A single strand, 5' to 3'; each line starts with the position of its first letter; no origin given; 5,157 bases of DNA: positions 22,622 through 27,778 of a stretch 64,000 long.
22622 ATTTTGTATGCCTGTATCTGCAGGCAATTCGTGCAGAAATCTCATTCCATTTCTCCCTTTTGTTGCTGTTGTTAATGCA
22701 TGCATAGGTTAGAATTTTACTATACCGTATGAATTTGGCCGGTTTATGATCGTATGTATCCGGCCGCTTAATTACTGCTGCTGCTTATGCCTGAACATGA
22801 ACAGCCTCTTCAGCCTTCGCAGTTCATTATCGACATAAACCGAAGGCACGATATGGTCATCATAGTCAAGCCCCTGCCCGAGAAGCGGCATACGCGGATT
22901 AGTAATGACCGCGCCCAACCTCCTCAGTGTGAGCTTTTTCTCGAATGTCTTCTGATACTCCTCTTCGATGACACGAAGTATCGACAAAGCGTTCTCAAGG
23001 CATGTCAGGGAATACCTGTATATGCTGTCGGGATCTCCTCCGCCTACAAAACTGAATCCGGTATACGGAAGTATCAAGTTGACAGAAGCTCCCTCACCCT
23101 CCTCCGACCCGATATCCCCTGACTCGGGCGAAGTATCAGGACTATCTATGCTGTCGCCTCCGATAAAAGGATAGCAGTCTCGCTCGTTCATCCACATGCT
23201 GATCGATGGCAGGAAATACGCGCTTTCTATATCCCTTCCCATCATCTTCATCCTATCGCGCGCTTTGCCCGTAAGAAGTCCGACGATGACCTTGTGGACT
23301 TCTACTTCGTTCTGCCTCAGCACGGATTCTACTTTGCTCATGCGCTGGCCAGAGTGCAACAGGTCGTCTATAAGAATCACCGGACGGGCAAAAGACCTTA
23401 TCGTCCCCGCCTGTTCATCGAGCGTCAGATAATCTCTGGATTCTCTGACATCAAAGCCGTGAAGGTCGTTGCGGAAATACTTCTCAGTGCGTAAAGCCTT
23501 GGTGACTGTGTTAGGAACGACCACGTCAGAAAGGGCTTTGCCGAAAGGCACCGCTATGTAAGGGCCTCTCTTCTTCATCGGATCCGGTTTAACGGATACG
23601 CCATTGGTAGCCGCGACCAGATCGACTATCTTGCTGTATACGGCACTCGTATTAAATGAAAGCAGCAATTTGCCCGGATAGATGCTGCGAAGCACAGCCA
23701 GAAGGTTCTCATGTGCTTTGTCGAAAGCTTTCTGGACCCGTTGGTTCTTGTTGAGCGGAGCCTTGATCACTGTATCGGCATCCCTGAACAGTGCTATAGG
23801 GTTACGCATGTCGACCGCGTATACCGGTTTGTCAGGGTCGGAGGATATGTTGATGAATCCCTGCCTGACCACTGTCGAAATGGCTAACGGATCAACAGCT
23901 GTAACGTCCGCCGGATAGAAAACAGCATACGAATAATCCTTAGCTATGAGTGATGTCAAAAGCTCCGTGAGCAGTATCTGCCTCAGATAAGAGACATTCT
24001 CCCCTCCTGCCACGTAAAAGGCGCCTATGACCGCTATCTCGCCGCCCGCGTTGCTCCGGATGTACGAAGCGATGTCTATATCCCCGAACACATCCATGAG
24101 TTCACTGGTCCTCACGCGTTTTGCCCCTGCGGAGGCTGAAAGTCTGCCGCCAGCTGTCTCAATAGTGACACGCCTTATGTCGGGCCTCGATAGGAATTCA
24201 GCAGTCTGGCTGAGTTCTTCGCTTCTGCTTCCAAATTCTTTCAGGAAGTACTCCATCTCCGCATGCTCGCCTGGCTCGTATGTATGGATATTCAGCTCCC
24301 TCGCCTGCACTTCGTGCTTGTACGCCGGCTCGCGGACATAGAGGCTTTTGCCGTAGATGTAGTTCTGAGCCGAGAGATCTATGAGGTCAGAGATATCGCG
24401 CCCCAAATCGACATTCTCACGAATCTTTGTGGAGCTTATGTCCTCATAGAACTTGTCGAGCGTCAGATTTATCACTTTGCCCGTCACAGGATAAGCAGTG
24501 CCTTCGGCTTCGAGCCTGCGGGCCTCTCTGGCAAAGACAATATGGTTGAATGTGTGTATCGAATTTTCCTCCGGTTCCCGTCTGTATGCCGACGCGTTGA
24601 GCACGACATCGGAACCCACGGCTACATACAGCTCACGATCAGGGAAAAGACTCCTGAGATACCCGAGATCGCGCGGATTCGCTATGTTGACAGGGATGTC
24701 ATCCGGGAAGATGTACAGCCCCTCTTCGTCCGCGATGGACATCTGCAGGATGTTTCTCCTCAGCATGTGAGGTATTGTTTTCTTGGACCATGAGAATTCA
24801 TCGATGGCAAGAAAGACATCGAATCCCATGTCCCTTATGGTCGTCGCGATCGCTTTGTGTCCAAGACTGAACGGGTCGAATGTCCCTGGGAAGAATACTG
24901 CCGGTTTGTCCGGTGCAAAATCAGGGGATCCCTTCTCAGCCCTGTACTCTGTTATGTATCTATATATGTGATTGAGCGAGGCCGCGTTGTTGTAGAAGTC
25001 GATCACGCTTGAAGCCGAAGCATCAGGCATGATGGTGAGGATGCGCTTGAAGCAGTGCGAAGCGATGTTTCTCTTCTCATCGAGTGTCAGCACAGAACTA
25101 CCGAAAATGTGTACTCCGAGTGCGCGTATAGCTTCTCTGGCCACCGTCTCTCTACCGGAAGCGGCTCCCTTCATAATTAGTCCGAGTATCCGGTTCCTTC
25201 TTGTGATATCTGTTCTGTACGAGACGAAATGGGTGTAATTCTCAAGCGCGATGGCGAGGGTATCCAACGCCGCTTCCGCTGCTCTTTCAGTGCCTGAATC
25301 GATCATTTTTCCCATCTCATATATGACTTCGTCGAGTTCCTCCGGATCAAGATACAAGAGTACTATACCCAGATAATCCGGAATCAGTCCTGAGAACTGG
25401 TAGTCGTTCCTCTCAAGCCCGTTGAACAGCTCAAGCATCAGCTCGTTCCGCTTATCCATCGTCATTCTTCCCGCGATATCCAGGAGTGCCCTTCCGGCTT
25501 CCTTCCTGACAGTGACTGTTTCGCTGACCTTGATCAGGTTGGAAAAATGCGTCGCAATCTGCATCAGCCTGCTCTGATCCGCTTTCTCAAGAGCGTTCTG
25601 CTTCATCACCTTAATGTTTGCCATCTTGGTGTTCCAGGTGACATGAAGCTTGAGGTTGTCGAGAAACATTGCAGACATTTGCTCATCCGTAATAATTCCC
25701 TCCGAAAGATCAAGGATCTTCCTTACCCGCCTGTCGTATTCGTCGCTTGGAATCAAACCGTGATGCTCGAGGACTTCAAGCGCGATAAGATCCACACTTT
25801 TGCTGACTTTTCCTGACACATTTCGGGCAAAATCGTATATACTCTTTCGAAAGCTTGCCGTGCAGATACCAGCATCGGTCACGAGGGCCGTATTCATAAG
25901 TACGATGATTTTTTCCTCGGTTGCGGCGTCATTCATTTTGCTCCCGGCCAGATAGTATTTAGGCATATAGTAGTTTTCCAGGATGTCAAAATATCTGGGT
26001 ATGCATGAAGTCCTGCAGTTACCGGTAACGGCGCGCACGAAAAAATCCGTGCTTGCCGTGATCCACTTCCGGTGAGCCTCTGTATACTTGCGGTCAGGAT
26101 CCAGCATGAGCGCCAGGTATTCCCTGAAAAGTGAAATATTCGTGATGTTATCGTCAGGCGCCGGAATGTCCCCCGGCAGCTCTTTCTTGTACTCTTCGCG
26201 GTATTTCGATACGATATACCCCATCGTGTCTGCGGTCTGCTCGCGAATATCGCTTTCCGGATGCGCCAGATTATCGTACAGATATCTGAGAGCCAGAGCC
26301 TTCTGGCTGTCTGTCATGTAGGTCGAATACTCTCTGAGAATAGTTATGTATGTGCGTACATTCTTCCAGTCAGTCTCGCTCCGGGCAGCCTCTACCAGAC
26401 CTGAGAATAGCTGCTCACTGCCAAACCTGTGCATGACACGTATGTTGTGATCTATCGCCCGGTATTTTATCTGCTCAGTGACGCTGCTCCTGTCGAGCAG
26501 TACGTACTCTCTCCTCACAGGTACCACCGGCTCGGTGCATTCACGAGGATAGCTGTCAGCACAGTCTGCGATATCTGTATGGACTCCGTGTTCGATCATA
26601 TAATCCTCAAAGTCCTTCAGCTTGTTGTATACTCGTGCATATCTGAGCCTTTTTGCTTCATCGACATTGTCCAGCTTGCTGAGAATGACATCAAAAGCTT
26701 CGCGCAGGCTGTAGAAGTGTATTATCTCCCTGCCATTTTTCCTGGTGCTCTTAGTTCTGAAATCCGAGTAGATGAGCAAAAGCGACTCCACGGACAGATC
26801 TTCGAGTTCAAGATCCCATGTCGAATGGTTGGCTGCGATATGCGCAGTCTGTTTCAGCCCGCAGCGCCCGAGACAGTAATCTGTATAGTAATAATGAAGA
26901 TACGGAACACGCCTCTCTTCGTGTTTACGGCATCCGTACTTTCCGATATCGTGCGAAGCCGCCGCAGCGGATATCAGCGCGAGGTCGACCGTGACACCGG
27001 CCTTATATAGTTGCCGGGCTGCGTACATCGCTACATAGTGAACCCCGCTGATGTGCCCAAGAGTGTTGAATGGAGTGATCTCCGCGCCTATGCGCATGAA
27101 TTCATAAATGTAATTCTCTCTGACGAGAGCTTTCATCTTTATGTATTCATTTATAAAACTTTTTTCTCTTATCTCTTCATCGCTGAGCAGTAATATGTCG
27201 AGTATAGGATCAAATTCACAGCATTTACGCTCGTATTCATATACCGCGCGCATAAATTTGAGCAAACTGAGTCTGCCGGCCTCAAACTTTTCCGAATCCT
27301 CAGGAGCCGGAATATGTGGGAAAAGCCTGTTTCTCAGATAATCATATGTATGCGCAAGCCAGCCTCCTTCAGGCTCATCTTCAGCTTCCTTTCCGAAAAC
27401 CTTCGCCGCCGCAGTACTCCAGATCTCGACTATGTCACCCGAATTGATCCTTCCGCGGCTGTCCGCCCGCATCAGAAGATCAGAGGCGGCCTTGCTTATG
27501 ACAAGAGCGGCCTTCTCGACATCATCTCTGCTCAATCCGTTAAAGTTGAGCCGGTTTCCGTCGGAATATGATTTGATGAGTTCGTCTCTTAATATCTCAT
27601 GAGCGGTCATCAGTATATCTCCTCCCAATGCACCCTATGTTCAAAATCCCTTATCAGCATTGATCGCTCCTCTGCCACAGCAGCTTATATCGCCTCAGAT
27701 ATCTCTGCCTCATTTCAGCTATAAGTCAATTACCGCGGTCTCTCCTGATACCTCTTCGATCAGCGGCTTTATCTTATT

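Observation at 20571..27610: About 1610-aa HD + NadD-like nucleotidyltransferase + PRTase-like fusion protein clustered with a divergent LDH-like dehydrogenase and a flavoprotein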

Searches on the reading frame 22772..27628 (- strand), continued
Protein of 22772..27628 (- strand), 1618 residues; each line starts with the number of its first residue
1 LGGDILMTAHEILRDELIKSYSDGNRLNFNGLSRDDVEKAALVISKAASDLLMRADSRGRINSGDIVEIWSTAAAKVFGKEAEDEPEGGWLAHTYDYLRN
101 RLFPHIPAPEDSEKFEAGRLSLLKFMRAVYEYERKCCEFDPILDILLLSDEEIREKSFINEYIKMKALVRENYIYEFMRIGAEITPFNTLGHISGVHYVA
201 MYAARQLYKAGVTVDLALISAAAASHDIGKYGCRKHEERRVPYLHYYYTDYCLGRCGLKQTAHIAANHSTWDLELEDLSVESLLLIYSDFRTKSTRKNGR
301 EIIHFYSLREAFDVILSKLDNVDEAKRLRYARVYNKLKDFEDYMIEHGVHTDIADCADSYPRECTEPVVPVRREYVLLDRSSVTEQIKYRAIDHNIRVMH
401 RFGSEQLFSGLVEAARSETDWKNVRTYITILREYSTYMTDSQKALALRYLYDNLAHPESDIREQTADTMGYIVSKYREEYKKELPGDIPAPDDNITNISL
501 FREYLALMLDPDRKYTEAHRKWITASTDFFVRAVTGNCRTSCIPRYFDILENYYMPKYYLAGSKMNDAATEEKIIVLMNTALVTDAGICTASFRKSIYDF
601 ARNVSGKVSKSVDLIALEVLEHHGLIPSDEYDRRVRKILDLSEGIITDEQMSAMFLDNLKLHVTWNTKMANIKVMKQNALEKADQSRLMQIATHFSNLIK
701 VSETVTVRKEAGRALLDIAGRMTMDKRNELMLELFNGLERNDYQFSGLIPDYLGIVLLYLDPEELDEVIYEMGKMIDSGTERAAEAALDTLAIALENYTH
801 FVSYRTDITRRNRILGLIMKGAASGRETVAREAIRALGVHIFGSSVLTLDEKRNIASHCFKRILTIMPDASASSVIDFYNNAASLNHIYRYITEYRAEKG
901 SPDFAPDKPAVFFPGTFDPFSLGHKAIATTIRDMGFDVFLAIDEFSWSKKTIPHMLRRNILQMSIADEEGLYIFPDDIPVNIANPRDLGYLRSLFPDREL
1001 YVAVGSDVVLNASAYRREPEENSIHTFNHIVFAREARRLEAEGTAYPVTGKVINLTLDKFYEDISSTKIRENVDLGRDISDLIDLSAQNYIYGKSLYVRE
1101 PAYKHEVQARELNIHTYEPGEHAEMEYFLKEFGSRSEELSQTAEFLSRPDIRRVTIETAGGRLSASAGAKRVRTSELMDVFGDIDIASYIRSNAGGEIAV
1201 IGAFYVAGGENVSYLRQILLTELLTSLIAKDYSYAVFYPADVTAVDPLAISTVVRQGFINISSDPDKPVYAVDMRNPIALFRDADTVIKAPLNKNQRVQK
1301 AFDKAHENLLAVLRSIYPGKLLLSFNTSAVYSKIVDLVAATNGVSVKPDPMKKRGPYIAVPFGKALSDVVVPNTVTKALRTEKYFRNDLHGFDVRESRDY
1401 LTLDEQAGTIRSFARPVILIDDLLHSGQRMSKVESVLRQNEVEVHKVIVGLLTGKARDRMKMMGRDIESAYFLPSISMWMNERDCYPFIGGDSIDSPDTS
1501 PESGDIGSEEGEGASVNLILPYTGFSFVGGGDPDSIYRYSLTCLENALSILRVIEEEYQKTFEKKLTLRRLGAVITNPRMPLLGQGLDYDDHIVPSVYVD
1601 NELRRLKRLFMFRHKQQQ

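Call 23: find_related_loci(query=A1, collection=genome_contigs, flank=6000)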
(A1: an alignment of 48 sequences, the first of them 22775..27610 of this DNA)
Query A1 (1612 aa) in genome_contigs; peptide patterns used: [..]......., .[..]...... (x = any residue, [..] = any of these).
599 stretches matched a pattern (row limit reached: there are more); 464 encode a relative of the query (tblastn E <= 1e-3); the best 80 are kept; 80 distinct loci.
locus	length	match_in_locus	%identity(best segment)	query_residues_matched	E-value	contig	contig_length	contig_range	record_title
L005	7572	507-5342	100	1-1612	0e+0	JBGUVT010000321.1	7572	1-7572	MAG: Anaerovoracaceae bacterium isolate ruminal_MAG_94 ruminal_MAG_94_contig_0321, whole genome shotgun sequence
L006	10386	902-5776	63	1-1607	0e+0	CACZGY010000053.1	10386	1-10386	MAG: uncultured Clostridiales bacterium isolate RUG12610 genome assembly, contig: RUG12610_asm_53, whole genome shotgun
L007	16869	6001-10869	63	1-1609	0e+0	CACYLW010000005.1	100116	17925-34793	MAG: uncultured Clostridiales bacterium isolate RUG12063 genome assembly, contig: RUG12063_asm_5, whole genome shotgun s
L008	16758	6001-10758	55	5-1607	0e+0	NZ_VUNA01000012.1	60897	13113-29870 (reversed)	Mogibacterium kristiansenii strain WCA-MUC-591-APC-4B seq12, whole genome shotgun sequence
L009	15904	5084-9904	53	1-1609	0e+0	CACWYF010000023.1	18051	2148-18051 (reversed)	MAG: uncultured Clostridiales bacterium isolate RUG11020 genome assembly, contig: RUG11020_asm_23, whole genome shotgun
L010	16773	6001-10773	53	1-1611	0e+0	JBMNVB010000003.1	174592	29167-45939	MAG: Anaerovoracaceae bacterium isolate SBF912SR2HQ0069 scaffold_261_c1, whole genome shotgun sequence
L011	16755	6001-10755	51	1-1603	0e+0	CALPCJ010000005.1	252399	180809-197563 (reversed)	Senimuribacter sp. DSM 106208 isolate Eubacteriaceae_gen_nov1_DSM106208 genome assembly, contig: NODE_5_length_252399_co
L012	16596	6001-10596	52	51-1603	0e+0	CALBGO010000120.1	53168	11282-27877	MAG TPA_asm: uncultured Eubacterium sp. isolate ERR318692_bin.93_CONCOCT_v1.1_MAG genome assembly, contig: ERZ1764598.64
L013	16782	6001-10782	50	1-1603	0e+0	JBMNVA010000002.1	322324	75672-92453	MAG: Anaerovoracaceae bacterium isolate SBF912SR2HQ0009 scaffold_45_c1, whole genome shotgun sequence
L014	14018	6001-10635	49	44-1607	0e+0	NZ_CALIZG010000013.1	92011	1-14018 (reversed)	MAG: Mogibacterium diversum isolate ERR589731_bin.2_CONCOCT_v1.1_MAG ERZ773233.61, whole genome shotgun sequence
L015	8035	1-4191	53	195-1605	0e+0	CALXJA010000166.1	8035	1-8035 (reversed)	MAG: uncultured Emergencia sp. isolate E08__bin178 genome assembly, contig: E08__k127_504249, whole genome shotgun seque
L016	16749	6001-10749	47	21-1603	0e+0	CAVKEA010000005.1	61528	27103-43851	bacterium isolate H07687-L1_cleanbin_000003 genome assembly, contig: Spades_H07687-L1_contig_273, whole genome shotgun s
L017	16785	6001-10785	46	9-1603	0e+0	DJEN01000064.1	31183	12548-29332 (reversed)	MAG TPA_asm: Megasphaera sp. UBA5897 UBA5897_contig_4340, whole genome shotgun sequence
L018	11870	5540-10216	47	42-1603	0e+0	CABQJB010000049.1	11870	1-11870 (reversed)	MAG TPA_asm: uncultured Megasphaera sp. isolate MGYG-HGUT-00612 genome assembly, contig: GUT_GENOME018684_49, whole geno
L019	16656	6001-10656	46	49-1607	0e+0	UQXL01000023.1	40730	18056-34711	uncultured Clostridiales bacterium isolate UMGS736 genome assembly, contig: NODE_986_length_40730_cov_4.566182, whole ge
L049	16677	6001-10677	70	52-1612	0e+0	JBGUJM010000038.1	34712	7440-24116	MAG: Anaerovoracaceae bacterium isolate ruminal_MAG_303 ruminal_MAG_303_contig_0038, whole genome shotgun sequence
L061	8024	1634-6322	40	64-1603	0e+0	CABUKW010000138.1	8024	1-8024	MAG TPA_asm: uncultured Peptococcaceae bacterium isolate MGYG-HGUT-04093 genome assembly, contig: GUT_GENOME256138_138,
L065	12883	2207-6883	39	59-1603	0e+0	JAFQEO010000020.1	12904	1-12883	MAG: Peptococcaceae bacterium isolate RGIG1748 Goat_Cecum-3__c472778, whole genome shotgun sequence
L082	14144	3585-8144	40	79-1603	0e+0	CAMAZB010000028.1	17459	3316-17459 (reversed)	MAG: uncultured Clostridia bacterium isolate ERR1855543_bin.27_metaWRAP_v1.3_MAG genome assembly, contig: ERZ9514765.123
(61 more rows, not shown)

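Call 27: search_protein_families(library=padloc, proteins=[window:22775-27610:-], max_evalue=0.01)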
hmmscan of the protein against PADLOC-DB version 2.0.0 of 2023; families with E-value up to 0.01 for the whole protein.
window:22775-27610:- (1612 aa): 0 families

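Call 28: search_solved_structures(query=A1, max_evalue=10)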
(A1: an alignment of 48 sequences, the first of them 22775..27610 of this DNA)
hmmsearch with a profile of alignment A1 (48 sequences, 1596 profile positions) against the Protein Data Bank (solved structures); distinct sequences matched with E-value up to 10: 27.
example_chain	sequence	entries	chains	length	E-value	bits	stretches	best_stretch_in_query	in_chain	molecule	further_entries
8aih_A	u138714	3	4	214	2.4e-05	25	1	890-1087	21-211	Probable nicotinate-nucleotide adenylyltransferase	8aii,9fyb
2h29_A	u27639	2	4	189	8.7e-05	23.2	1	894-1087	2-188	Probable nicotinate-nucleotide adenylyltransferase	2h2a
1kku_A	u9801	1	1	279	0.00012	22.8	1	1042-1091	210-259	NICOTINAMIDE MONONUCLEOTIDE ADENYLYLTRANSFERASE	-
1kqn_A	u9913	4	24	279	0.0003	21.4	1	1047-1091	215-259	NICOTINAMIDE MONONUCLEOTIDE ADENYLYL TRANSFERASE | Nicotinamide/nicotinic acid mononucleotide adenylyltransferase 1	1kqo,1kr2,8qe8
1gzu_A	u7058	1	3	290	0.00032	21.3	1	1047-1091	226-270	NICOTINAMIDE MONONUCLEOTIDE ADENYLYL TRANSFERASE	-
5jbn_A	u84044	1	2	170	0.0055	17.2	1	893-945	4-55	Phosphopantetheine adenylyltransferase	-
1b6t_A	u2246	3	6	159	0.0097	16.4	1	894-953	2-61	PROTEIN (PHOSPHOPANTETHEINE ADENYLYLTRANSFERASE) | PHOSPHOPANTETHEINE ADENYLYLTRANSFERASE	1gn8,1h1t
6cck_A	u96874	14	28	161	0.01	16.4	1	894-952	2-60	Phosphopantetheine adenylyltransferase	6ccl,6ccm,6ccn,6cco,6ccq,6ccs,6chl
6b7a_A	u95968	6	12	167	0.011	16.3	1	894-952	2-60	Phosphopantetheine adenylyltransferase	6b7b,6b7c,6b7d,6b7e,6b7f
1qjc_A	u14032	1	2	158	0.014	15.9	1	895-953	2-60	PHOSPHOPANTETHEINE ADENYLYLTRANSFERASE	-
4rzp_A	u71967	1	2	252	0.032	14.7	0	395-470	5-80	Engineered Protein OR366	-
1nup_A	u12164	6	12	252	0.063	13.7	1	988-1093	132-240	FKSG76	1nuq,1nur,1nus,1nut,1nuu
3l92_A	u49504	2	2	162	0.064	13.7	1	896-941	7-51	Phosphopantetheine adenylyltransferase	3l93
9iyg_A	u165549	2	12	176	0.084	13.3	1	893-944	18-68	Phosphopantetheine adenylyltransferase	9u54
8zn2_A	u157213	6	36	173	0.086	13.3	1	893-944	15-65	Phosphopantetheine adenylyltransferase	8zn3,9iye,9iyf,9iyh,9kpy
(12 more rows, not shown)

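Call 60: search_protein_families(library=pfam, proteins=[L065:7062-8582:+, L065:9634-10689:+, L082:8185-10041:+, L061:6710-7321:+, L014:10719-11303:-, L014:4568-5770:+, L082:803-3130:+, L065:67-1752:-], max_evalue=0.001)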
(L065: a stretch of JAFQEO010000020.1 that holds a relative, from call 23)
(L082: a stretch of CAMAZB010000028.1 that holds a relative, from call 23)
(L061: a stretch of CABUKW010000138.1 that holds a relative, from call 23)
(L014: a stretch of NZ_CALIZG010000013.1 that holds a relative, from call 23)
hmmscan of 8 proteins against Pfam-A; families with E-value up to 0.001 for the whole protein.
L065:7062-8582:+ (506 aa): 2 families
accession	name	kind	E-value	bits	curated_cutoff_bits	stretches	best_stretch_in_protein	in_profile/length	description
PF00990.26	GGDEF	-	1.5e-42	145.6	23.8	1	337-493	1-160/161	Diguanylate cyclase, GGDEF domain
PF24898.2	GGDEF_GdpP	-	2.8e-06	28.1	30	1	376-491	2-112/126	Cyclic-di-AMP phosphodiesterase GdpP-like, GGDEF domain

L065:9634-10689:+ (351 aa): 1 family
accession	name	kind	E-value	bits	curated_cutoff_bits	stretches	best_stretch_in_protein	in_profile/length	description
PF02618.21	YceG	-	1.2e-87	294.3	32.4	1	58-347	1-274/275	YceG-like family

L082:8185-10041:+ (618 aa): 0 families

L061:6710-7321:+ (203 aa): 0 families

L014:10719-11303:- (194 aa): 0 families

L014:4568-5770:+ (400 aa): 2 families
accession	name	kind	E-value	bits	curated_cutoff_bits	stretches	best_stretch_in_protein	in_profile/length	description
PF04127.22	DFP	-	2.6e-70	236.5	22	1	185-368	1-186/186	DNA/pantothenate metabolism flavoprotein C-terminal domain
PF02441.25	Flavoprotein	-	9.4e-33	113.5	22.7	1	7-176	3-159/162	Flavoprotein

L082:803-3130:+ (775 aa): 0 families

L065:67-1752:- (561 aa): 4 families
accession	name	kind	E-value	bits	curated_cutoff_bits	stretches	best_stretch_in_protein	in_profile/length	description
PF08706.16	D5_N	-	1.2e-14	55.2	22.4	1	103-265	1-143/145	D5 N terminal like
PF19263.5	DUF5906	-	2e-07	32.1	27.6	1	297-415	1-113/114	Family of unknown function (DUF5906)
PF03288.22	Pox_D5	-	7.8e-05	23.5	21.4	1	485-535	9-64/86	Poxvirus D5 protein-like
PF02257.21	RFX_DNA_binding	-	0.00068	20.6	27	0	483-528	5-50/79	RFX DNA-binding domain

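Call 93: find_related_loci(query=A1, collection=viral_contigs, flank=3000)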
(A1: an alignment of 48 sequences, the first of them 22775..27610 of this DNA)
Query A1 (1612 aa) in viral_contigs; peptide patterns used: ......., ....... (x = any residue, [..] = any of these).
64 stretches matched a pattern, but none encodes a relative of the query by tblastn (E <= 1e-3).
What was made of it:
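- On Known anti-phage defence systems (PADLOC-DB): There are also no relatives in IMG/VR viral contigs (call 93).
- There are no PADLOC hits (call 27) and no relatives in IMG/VR viral contigs (call 93).
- Tried and rejected: PADLOC gave no hits (call 27) and viral contigs held no relatives (call 93).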

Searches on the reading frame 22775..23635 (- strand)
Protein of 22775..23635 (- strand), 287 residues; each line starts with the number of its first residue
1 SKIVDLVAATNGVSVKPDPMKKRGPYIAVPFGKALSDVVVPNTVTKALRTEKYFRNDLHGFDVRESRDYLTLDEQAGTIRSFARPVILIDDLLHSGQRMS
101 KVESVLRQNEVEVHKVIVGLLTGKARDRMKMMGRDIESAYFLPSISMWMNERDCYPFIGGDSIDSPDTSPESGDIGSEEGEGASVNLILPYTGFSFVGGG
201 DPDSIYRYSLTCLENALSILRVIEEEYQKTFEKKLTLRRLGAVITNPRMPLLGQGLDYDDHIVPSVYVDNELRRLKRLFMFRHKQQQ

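Call 44: search_protein_families(library=pfam, alignment_id=A4, max_evalue=1)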
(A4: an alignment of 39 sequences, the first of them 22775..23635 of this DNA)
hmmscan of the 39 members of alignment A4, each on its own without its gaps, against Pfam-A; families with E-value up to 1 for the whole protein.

A. member 1, window:22775-23635:- (287 aa): 1 family
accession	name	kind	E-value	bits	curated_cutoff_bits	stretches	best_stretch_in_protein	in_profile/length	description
PF00156.33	Pribosyltran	-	0.011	15.5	26.3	1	69-128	79-130/158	Phosphoribosyl transferase domain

B. families by the number of members that match (of 39 scanned): 9 families
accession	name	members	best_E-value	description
PF00156.33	Pribosyltran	30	0.0002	Phosphoribosyl transferase domain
PF08350.17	FilR1_middle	2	0.02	Methanogenesis regulatory protein FilR1, middle domain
PF21776.2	TetR_C_44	2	0.13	TetR/AcrR family transcriptional repressors, C-terminal domain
PF12099.14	DUF3575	1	0.064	Protein of unknown function (DUF3575)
PF19046.5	GM130_C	1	0.098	GM130 C-terminal binding motif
PF18255.9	SAM_DprA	1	0.12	DNA processing protein A sterile alpha motif domain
PF13108.11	DUF3969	1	0.13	Protein of unknown function (DUF3969)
PF21975.1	ASNSD1-SEP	1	0.13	ASNSD1 upstream open reading frame protein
PF18017.8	SAM_4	1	0.18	SAM domain (Sterile alpha motif)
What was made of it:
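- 23171..23635 (-): PRT-like domain, aa 1326-1480, with PFGK (1355-1358), PNTVTK (1366-1371) and the PRPP-type loop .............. (nt 23339-23380). Pfam Pribosyltran is below threshold but found in 30 of 39 members, best E 2e-4 (call 44).
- On Type I phosphoribosyltransferase (Pfam PF00156): Weak hits occur in 30 of 39 members, best E 2e-4, covering only profile positions ~79-130 (call 44).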
